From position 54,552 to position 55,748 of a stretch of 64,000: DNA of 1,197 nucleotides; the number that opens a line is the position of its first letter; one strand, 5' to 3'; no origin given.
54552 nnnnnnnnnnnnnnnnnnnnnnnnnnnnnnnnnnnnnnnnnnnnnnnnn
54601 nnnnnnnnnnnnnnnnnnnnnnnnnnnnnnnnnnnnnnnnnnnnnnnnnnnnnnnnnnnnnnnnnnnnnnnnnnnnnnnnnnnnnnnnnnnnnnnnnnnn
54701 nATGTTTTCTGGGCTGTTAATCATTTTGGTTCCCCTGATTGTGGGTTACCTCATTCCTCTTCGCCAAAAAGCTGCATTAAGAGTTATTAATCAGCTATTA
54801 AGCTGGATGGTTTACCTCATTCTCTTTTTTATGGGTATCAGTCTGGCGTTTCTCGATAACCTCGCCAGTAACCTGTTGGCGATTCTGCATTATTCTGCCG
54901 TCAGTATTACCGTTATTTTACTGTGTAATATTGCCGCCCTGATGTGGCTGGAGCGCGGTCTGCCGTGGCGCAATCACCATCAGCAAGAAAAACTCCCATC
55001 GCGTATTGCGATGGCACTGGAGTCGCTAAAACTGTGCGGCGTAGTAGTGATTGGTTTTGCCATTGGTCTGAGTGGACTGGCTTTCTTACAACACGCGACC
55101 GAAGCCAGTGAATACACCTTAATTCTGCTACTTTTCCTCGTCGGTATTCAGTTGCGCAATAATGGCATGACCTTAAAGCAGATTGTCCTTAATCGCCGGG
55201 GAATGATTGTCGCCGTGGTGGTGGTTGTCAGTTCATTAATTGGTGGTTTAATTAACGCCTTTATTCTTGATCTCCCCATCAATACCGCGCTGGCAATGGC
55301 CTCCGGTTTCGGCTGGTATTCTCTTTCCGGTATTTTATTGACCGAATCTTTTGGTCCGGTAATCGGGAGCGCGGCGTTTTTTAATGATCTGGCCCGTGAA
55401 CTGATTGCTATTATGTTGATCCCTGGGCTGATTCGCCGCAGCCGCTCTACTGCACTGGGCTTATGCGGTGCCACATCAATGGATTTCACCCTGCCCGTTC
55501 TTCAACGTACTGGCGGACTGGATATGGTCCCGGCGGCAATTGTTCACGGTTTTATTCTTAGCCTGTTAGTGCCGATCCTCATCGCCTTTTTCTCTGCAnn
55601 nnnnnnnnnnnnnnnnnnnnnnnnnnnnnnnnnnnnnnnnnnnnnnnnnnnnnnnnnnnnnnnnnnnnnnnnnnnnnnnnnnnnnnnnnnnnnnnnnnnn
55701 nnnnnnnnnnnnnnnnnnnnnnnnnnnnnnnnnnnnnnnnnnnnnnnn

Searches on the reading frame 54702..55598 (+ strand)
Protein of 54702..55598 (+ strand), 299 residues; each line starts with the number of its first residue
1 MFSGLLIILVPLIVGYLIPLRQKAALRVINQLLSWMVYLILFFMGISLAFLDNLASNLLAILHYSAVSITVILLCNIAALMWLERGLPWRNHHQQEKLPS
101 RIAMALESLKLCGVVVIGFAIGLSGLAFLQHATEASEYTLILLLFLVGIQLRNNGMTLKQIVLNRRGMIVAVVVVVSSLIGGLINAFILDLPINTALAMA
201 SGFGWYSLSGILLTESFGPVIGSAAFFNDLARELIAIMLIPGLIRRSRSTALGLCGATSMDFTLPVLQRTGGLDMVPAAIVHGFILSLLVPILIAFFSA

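Call 70: search_dna_similar(query=window:54702-55598:+, collection=plasmids, mode=protein, max_rows=40, rows=spread)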
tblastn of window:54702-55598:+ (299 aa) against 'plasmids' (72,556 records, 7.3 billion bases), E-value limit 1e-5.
Records with a match: 69; places in all: 70; records where one place covers at least 80% of the query: 20.
Best place of each record, by identity: >=99% 8; 95-99% 2; 80-90% 2; 60-80% 1; <60% 56.
By first word of the organism name: Escherichia 19; Acinetobacter 12; Klebsiella 5; Pantoea 4; Providencia 3; Natrinema 3; Proteus 2; Aeromonas 2; Neisseria 2; Shigella 2; and 14 more.
By predicted mobility (MOB-suite, as given by PLSDB): non-mobilizable 34; mobilizable 20; conjugative 15.
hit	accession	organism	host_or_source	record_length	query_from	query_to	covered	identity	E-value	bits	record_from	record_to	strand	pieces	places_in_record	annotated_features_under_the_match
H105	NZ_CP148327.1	Escherichia coli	-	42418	21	299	93%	99.6%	4e-161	503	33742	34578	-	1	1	lysO: L-lysine exporter LysO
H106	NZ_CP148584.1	Escherichia coli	Homo sapiens,single cell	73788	21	299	93%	99.3%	2e-161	504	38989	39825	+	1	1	lysO: L-lysine exporter LysO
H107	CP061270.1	Escherichia coli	Sheep,cell culture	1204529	21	299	93%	99.3%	2e-161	504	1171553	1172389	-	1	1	lysO: L-lysine exporter LysO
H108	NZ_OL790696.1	Escherichia coli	-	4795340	21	299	93%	99.3%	2e-161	504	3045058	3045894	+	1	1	none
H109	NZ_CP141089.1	Escherichia coli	Homo sapiens,Infected Human Urine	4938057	21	299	93%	99.3%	2e-160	501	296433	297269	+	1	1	none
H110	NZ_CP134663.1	Escherichia coli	Larus michahellis,bacteria,cloaca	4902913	21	299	93%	98.6%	8e-160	499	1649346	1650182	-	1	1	none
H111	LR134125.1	Klebsiella aerogenes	not available: to be reported later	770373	21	299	93%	81.0%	2e-127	406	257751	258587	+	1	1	Putative surface protein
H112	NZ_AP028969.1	Yersinia pseudotuberculosis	-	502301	22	298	93%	71.5%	6e-112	362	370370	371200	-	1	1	lysine exporter LysO family protein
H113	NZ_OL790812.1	Proteus mirabilis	-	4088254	21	299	93%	58.2%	2e-77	263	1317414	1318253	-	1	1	none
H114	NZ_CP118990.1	Aeromonas allosaccharophila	Homo sapiens,cell culture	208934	26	299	92%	51.8%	5e-65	228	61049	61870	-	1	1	lysine exporter LysO family protein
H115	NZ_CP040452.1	Halomonas sp. PA16-9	-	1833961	27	297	91%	47.7%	4e-41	158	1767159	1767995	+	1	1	none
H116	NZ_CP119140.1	Neisseria gonorrhoeae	Homo sapiens,whole organism,blood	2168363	23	298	92%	40.2%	1e-40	157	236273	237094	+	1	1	none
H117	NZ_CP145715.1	Escherichia coli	Homo sapiens,stool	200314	69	297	77%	35.1%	3e-25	112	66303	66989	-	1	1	lysine exporter LysO family protein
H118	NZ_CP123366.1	Providencia rettgeri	Homo sapiens,screening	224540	69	297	77%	35.1%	3e-25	112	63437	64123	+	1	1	lysine exporter LysO family protein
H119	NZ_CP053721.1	Escherichia coli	pig,cell culture,slaughterhouse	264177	69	297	77%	35.1%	3e-25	112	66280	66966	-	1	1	lysine exporter LysO family protein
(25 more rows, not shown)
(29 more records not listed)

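Call 71: get_annotated_region(hit=H111, flank=700)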
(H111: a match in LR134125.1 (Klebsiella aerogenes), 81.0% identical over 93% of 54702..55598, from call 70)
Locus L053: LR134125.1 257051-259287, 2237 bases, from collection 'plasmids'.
description: Klebsiella aerogenes strain NCTC10006 genome assembly, plasmid: 5
organism: Klebsiella aerogenes (NCBI taxid 548)
taxonomy: Bacteria; Pseudomonadota; Gammaproteobacteria; Enterobacterales; Enterobacteriaceae; Klebsiella; Klebsiella aerogenes
host: -; source: not available: to be reported later; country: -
typing (MOB-suite, as given by PLSDB): non-mobilizable
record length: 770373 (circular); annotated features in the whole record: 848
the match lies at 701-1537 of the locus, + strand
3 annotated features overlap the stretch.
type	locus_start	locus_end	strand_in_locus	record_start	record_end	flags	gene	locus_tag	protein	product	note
CDS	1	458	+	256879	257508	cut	aqpZ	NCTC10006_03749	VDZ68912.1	MIP family channel proteins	-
CDS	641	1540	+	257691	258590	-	-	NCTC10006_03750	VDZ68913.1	Putative surface protein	-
CDS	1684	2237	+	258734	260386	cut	hcp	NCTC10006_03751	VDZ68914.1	hydroxylamine reductase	-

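Call 72: get_annotated_region(hit=H112, flank=700)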
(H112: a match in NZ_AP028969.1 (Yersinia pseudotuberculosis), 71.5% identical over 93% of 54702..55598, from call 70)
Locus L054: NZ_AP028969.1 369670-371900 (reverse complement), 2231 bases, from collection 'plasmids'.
description: Yersinia pseudotuberculosis strain Ypse1 plasmid pYPSE1-1, complete sequence
organism: Yersinia pseudotuberculosis (NCBI taxid 633)
taxonomy: Bacteria; Pseudomonadota; Gammaproteobacteria; Enterobacterales; Yersiniaceae; Yersinia; Yersinia pseudotuberculosis
host: -; source: -; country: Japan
typing (MOB-suite, as given by PLSDB): non-mobilizable
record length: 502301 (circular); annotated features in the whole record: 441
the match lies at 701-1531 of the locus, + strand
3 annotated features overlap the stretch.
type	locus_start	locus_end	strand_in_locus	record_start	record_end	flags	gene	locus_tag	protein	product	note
CDS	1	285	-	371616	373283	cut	-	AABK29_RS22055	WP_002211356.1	ATP-dependent endonuclease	-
CDS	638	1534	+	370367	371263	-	-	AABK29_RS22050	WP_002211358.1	lysine exporter LysO family protein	-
CDS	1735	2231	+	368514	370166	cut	hcp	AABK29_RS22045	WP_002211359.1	hydroxylamine reductase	-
